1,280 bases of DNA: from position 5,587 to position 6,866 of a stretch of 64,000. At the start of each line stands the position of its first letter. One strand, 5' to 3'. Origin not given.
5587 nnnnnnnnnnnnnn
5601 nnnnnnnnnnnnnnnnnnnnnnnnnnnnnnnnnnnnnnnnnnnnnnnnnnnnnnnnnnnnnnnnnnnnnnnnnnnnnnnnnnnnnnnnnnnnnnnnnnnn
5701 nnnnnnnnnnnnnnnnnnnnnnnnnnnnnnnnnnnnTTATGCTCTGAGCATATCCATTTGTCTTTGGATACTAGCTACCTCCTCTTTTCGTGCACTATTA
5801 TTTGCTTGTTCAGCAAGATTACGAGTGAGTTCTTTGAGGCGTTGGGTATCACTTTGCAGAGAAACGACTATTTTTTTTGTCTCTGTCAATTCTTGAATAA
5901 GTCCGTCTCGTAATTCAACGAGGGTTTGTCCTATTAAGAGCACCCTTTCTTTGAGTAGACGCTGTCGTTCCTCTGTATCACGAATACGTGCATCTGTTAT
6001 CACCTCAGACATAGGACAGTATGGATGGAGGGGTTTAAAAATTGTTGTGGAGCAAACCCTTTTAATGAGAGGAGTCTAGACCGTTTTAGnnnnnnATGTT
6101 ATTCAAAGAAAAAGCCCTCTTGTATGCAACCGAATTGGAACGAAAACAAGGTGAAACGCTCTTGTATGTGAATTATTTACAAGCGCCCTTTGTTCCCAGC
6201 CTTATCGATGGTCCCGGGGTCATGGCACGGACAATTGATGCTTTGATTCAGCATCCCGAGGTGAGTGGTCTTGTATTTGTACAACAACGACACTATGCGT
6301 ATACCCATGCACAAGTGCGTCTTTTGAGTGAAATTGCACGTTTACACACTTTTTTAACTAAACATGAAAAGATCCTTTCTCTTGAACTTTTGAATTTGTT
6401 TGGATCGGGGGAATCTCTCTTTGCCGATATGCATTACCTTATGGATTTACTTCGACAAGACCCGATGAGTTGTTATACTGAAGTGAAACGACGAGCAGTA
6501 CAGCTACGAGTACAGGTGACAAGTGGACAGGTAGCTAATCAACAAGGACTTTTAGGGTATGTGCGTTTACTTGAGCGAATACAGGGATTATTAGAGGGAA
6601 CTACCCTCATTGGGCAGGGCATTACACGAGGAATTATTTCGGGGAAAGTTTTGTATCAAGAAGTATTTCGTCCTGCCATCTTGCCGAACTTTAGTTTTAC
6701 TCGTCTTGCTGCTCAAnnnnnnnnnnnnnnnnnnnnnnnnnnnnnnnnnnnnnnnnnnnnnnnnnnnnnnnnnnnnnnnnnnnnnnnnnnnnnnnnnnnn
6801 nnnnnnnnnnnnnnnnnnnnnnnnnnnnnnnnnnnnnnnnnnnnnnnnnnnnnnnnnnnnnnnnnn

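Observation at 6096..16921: Type IV pilus-like assembly locus with at least 9 class-III-signal pilin-like genes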

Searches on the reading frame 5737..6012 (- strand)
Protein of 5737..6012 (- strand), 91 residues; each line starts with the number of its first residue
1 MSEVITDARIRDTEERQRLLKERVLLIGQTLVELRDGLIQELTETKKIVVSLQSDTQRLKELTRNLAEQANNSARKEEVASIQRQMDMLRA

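Call 17: search_protein_families(library=pfam, max_evalue=1, proteins=[window:5737-6012:-])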
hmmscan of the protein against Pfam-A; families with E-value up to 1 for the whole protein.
window:5737-6012:- (91 aa): 0 families

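Call 91: search_protein_families(library=ncbifam, max_evalue=0.01, proteins=[window:5737-6012:-])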
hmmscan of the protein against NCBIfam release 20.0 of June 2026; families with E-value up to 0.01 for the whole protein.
window:5737-6012:- (91 aa): 0 families

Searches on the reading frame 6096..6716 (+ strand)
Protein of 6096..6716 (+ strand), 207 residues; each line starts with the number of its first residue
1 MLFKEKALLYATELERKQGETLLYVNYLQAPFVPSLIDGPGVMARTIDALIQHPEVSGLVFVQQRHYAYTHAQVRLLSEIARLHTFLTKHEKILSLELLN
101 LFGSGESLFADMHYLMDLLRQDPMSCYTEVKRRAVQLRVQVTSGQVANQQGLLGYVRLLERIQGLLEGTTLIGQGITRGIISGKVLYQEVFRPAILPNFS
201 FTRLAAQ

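Call 86: search_solved_structures(query=A9, max_evalue=10, show_alignments=1)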
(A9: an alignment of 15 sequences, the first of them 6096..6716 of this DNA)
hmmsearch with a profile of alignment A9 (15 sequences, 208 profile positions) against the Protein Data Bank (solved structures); distinct sequences matched with E-value up to 10: 4.
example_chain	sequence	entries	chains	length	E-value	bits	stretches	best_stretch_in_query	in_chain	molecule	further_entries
8a22_Bv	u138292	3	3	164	0.39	13.8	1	96-180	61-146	mS26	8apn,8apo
8gtj_B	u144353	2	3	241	0.74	12.8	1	21-79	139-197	Probable E3 ubiquitin-protein ligase ipaH7.8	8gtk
7wjq_A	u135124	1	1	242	0.76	12.8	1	21-79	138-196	Probable E3 ubiquitin-protein ligase ipaH7.8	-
4iyp_A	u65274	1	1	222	0.81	12.7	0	129-182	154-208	Immunoglobulin-binding protein 1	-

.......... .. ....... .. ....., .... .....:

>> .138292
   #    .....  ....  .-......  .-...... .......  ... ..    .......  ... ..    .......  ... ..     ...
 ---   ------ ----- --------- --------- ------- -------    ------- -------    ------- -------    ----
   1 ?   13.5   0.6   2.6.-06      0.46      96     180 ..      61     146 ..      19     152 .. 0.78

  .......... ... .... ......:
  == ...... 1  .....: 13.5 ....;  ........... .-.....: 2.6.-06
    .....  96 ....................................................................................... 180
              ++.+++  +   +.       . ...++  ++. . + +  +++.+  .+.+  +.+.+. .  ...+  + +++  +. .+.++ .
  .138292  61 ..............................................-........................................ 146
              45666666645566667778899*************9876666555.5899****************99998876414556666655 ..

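Call 87: search_protein_families(library=pfam, alignment_id=A9, max_evalue=0.1)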
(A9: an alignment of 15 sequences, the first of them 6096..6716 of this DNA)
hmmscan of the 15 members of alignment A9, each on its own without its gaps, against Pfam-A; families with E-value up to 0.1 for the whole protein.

A. member 1, window:6096-6716:+ (207 aa): 2 families
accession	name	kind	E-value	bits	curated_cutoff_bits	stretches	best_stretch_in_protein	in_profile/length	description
PF08278.16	DnaG_DnaB_bind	-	0.0043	17.8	29.1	1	44-100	2-55/124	DNA primase DnaG DnaB-binding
PF16262.11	DUF4916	-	0.026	14.6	27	1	173-198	49-73/170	Domain of unknown function (DUF4916)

B. families by the number of members that match (of 15 scanned): 5 families
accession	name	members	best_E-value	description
PF08278.16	DnaG_DnaB_bind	1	0.0043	DNA primase DnaG DnaB-binding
PF07454.18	SpoIIP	1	0.0043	Stage II sporulation protein P (SpoIIP)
PF16262.11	DUF4916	1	0.026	Domain of unknown function (DUF4916)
PF17639.7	DUF5517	1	0.061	Family of unknown function (DUF5517)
PF09781.14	NDUF_B5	1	0.096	NADH:ubiquinone oxidoreductase, NDUFB5/SGDH subunit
